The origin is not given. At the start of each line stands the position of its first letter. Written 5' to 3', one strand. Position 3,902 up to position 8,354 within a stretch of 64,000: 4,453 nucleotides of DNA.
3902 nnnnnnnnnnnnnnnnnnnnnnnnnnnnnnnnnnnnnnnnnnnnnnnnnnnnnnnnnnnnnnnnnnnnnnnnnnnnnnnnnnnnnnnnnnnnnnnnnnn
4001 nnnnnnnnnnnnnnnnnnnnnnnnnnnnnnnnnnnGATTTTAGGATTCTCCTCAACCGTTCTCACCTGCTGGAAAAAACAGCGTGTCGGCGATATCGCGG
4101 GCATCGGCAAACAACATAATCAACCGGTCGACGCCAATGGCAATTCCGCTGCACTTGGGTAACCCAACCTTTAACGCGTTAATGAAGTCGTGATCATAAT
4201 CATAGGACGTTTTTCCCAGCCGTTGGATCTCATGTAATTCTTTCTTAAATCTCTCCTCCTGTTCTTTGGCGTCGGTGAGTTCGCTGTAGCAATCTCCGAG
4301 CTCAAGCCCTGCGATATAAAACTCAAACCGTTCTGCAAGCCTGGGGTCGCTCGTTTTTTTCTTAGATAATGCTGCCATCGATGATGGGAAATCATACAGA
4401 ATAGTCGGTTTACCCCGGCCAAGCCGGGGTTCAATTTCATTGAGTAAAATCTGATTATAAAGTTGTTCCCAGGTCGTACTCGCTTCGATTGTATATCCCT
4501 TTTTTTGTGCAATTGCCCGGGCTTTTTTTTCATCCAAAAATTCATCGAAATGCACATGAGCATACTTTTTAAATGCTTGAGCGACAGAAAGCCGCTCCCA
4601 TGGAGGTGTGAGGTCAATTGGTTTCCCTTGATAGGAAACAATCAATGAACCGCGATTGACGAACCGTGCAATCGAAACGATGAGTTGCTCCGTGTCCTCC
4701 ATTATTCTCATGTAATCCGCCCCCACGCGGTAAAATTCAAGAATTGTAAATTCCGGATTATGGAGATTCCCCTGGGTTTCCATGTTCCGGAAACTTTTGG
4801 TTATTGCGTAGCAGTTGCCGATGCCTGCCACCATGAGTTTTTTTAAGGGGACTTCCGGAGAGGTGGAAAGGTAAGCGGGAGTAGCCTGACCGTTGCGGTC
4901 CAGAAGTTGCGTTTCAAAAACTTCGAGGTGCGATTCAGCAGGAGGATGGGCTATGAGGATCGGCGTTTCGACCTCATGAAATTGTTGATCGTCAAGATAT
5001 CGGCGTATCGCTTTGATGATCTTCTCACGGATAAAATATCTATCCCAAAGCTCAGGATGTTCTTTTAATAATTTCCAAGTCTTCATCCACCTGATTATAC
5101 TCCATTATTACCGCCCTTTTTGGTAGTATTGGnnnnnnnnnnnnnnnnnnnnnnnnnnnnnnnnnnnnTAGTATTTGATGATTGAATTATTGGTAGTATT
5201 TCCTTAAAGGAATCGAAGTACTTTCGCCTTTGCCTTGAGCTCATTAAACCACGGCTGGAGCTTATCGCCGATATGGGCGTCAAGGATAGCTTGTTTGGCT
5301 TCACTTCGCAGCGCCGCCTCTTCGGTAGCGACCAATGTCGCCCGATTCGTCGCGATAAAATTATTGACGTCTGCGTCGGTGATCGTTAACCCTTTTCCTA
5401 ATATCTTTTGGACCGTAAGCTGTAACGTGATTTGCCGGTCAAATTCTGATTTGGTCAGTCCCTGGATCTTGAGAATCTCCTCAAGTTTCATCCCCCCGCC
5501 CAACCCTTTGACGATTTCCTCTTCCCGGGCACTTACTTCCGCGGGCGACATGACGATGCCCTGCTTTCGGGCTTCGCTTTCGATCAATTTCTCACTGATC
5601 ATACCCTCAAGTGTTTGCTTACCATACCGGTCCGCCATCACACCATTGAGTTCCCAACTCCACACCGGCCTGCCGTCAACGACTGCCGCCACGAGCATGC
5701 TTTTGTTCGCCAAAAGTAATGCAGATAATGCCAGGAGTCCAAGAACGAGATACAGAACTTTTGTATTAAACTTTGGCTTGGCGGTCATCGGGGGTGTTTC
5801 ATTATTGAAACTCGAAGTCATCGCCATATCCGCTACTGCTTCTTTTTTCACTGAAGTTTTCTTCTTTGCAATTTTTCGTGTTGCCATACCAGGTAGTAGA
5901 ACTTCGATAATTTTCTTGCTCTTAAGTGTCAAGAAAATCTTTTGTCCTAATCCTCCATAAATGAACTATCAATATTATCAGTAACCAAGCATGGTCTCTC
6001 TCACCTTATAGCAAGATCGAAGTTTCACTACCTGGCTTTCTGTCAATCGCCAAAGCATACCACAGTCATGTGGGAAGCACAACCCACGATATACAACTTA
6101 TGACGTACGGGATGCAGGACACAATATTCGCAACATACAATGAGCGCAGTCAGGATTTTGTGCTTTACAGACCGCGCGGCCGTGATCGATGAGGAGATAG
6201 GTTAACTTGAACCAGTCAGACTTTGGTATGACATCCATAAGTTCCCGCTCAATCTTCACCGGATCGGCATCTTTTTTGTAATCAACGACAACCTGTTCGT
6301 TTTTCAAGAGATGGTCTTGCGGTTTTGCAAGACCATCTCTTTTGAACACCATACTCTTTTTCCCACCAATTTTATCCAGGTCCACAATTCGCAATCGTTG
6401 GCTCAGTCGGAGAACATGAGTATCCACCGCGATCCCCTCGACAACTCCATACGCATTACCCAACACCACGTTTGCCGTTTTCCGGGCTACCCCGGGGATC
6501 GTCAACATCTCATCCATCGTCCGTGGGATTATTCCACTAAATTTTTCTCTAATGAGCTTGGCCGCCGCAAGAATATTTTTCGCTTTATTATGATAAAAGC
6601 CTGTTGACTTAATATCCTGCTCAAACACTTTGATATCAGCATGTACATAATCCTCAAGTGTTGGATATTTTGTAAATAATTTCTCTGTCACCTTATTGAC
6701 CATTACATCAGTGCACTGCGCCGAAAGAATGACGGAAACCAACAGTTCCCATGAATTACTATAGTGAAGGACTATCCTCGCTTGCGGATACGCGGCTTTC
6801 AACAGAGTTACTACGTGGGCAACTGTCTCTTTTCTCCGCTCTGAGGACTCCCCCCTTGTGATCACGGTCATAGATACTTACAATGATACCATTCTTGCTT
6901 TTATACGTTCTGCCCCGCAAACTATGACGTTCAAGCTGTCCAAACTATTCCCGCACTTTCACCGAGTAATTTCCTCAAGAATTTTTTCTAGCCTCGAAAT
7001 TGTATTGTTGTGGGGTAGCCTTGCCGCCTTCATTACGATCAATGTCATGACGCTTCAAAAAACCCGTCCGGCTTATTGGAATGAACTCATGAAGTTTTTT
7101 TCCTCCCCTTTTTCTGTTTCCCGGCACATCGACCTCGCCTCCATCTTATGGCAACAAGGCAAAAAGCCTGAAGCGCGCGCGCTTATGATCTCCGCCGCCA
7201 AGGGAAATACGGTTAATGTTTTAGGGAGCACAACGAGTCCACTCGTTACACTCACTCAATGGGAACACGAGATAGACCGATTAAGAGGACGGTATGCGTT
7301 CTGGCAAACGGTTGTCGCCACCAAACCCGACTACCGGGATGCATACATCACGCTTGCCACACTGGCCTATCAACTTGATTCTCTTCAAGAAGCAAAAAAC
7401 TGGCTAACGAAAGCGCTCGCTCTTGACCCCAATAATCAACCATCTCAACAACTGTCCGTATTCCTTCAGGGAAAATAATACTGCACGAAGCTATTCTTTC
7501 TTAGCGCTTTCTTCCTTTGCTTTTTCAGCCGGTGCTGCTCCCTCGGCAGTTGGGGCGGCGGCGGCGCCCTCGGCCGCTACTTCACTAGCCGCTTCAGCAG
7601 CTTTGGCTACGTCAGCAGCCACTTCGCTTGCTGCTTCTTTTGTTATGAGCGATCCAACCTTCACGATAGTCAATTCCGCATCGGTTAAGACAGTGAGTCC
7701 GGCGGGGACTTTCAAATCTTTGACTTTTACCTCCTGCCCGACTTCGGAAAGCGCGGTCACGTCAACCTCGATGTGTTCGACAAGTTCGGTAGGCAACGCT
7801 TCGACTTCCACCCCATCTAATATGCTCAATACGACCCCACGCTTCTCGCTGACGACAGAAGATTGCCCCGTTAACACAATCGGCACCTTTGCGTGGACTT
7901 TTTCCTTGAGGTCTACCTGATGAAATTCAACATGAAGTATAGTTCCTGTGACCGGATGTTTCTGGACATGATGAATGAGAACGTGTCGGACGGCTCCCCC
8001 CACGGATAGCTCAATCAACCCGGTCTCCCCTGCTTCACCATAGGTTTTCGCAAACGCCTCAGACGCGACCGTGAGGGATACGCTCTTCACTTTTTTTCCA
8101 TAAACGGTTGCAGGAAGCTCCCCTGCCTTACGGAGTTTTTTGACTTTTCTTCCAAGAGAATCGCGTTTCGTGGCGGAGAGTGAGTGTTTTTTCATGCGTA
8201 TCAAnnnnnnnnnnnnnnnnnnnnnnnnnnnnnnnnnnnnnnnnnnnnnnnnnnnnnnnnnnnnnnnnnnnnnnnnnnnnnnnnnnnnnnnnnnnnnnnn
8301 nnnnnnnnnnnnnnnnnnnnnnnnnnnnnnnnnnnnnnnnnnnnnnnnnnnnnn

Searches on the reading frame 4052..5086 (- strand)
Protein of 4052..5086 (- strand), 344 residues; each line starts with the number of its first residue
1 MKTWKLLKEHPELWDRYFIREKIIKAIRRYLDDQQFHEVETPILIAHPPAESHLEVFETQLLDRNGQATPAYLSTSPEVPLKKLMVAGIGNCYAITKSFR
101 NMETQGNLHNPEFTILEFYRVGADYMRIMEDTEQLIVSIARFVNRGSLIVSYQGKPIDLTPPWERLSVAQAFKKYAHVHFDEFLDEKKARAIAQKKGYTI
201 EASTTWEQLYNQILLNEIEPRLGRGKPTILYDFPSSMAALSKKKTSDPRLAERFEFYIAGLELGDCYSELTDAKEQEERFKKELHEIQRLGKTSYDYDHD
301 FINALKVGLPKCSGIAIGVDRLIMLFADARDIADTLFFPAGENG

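Call 68: search_protein_families(library=pfam, proteins=[window:4052-5086:-], max_evalue=0.001)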
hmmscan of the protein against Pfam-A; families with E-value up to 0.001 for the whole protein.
window:4052-5086:- (344 aa): 1 family
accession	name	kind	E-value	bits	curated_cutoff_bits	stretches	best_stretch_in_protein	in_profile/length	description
PF00152.25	tRNA-synt_2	-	1.9e-56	191.9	25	1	17-340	22-306/308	tRNA synthetases class II (D, K and N)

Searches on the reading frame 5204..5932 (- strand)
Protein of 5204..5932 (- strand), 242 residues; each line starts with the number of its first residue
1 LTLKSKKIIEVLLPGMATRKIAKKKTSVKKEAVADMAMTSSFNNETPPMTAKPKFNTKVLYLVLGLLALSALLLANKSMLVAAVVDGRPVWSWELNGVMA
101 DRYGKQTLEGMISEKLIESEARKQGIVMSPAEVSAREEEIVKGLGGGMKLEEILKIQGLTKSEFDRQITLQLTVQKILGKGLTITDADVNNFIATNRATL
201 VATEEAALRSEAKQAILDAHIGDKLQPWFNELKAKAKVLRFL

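Call 68: search_protein_families(library=pfam, proteins=[window:5204-5932:-], max_evalue=0.001)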
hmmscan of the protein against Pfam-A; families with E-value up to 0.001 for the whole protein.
window:5204-5932:- (242 aa): 2 families
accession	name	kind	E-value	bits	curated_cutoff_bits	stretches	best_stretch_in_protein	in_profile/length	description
PF13624.11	SurA_N_3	-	2.2e-08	34.6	27.2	1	102-177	82-161/162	SurA-like N-terminal domain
PF13623.11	SurA_N_2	-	6.2e-06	26.6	28.5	0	103-135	85-117/145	SurA-like N-terminal domain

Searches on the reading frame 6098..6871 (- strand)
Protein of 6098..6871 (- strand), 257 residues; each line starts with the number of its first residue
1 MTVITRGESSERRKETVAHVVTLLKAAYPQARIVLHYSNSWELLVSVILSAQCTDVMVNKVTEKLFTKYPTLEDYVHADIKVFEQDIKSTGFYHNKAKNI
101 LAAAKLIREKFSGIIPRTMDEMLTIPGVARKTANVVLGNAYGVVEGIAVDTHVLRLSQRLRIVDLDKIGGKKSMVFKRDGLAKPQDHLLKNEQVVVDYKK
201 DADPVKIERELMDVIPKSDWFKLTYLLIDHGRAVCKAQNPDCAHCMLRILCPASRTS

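Call 68: search_protein_families(library=pfam, proteins=[window:6098-6871:-], max_evalue=0.001)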
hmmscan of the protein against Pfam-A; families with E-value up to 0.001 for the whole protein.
window:6098-6871:- (257 aa): 2 families
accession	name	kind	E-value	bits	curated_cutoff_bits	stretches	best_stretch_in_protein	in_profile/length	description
PF00730.31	HhH-GPD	-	8.2e-22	78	26.2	1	45-165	1-91/108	HhH-GPD superfamily base excision DNA repair protein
PF00633.29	HHH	-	3.7e-06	26.9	24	1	111-137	2-28/30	Helix-hairpin-helix motif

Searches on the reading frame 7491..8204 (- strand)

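Call 68: search_protein_families(library=pfam, proteins=[window:7491-8204:-], max_evalue=0.001)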
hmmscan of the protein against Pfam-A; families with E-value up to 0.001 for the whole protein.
window:7491-8204:- (237 aa): 2 families
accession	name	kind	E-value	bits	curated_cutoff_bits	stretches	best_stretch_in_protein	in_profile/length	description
PF01386.24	Ribosomal_L25p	-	4e-20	72.5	23.6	1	9-94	1-82/82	Ribosomal L25p family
PF14693.11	Ribosomal_TL5_C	-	3.6e-19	69.3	27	1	102-183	1-80/84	Ribosomal protein TL5, C-terminal domain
